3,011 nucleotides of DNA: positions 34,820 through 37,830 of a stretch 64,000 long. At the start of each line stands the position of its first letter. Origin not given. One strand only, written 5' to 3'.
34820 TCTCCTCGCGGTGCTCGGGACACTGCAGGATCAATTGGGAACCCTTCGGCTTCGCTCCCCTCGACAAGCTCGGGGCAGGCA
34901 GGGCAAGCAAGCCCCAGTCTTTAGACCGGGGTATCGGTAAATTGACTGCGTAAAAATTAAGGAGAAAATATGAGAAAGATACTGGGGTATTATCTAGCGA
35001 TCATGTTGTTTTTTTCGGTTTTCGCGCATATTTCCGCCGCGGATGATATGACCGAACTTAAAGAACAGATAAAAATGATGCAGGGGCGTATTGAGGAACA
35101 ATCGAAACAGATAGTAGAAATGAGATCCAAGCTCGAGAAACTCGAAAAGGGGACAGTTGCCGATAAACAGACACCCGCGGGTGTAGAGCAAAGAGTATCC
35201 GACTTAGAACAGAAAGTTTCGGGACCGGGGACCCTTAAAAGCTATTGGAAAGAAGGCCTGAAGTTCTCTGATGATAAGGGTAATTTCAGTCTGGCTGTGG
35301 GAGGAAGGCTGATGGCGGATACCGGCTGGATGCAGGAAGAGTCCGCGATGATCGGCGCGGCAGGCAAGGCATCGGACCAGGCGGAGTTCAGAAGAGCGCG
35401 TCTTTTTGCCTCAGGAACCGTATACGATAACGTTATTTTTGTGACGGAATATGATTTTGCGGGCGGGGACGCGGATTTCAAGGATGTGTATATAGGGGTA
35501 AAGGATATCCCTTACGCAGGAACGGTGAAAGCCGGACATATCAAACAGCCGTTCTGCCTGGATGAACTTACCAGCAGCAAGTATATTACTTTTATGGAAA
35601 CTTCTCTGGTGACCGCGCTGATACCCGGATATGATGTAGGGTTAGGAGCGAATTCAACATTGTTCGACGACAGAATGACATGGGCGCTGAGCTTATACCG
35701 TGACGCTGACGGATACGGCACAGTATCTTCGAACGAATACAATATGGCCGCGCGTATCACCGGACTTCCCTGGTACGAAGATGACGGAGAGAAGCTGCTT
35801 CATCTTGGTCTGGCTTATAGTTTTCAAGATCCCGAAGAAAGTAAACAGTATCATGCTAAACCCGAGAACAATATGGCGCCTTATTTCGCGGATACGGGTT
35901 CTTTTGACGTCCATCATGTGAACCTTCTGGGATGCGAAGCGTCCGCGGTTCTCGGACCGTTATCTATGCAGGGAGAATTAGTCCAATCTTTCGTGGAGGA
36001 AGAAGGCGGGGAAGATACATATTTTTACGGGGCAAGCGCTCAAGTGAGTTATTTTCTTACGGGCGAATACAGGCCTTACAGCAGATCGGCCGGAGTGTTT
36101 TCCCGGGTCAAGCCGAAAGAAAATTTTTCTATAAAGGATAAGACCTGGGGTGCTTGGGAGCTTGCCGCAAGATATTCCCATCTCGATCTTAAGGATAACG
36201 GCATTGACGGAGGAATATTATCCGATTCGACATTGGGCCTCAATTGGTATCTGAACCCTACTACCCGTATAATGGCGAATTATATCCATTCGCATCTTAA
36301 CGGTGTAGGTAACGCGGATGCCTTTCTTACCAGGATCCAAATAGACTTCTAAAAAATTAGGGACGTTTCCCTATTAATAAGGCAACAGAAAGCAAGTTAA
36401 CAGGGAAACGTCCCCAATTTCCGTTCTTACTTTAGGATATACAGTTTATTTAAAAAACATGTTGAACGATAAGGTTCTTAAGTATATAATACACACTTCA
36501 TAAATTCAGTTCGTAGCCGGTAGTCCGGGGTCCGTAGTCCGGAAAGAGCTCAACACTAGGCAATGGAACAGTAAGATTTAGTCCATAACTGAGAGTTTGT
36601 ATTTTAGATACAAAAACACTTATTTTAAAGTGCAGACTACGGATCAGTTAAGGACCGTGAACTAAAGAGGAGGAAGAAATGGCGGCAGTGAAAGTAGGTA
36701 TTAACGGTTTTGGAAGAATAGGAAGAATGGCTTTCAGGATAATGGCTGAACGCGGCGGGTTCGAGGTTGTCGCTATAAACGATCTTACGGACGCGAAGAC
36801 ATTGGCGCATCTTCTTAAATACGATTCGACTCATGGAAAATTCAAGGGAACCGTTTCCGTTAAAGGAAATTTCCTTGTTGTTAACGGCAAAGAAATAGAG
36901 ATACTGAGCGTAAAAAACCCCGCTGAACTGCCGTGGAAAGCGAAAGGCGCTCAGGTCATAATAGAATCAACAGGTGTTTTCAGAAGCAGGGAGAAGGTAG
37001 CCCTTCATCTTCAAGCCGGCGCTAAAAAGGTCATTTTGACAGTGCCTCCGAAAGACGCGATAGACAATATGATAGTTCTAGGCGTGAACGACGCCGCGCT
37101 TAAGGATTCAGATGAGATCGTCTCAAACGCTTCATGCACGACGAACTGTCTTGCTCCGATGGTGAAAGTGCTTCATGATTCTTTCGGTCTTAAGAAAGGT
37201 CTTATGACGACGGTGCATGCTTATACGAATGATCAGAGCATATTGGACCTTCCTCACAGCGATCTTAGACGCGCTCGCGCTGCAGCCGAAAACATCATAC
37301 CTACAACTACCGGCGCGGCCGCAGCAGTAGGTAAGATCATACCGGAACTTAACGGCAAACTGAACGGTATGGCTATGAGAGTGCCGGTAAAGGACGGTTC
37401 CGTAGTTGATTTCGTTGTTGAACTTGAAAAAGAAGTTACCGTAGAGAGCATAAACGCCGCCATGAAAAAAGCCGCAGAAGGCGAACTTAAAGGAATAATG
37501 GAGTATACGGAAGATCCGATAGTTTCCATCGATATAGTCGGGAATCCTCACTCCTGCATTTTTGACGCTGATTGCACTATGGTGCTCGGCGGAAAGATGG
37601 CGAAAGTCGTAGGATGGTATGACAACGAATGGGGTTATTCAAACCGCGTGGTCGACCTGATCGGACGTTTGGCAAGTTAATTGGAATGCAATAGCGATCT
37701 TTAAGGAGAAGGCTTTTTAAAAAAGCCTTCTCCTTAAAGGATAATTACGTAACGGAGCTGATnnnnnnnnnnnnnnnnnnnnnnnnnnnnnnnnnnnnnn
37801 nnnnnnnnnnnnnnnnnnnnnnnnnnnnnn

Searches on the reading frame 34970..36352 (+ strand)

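Call 14: search_protein_families(library=pfam, proteins=[window:34970-36352:+], max_evalue=0.00001)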
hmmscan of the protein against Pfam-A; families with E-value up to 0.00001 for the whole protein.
window:34970-36352:+ (460 aa): 1 family
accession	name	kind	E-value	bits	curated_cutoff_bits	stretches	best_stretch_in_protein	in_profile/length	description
PF07396.17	Porin_O_P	-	5.9e-49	167.7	20.9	1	133-450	23-353/370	Phosphate-selective porin O and P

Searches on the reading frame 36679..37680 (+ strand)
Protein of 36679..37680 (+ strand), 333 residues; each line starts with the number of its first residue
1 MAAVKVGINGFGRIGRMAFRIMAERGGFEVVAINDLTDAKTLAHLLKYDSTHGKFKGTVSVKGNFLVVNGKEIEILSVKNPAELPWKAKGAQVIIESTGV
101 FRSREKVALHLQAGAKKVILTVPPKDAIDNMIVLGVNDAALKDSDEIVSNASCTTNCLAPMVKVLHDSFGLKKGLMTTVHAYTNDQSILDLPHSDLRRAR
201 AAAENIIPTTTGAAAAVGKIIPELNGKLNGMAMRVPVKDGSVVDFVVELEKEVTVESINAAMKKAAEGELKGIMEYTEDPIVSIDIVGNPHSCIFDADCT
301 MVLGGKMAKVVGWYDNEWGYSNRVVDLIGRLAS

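Call 14: search_protein_families(library=pfam, proteins=[window:36679-37680:+], max_evalue=0.00001)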
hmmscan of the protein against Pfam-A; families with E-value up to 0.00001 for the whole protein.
window:36679-37680:+ (333 aa): 2 families
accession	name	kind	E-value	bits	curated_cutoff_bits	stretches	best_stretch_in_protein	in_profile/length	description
PF02800.25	Gp_dh_C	-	1.1e-71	240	24.4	1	158-314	1-158/158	Glyceraldehyde 3-phosphate dehydrogenase, C-terminal domain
PF00044.30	Gp_dh_N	-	3.7e-40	136.7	31.7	1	4-103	1-100/101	Glyceraldehyde 3-phosphate dehydrogenase, NAD binding domain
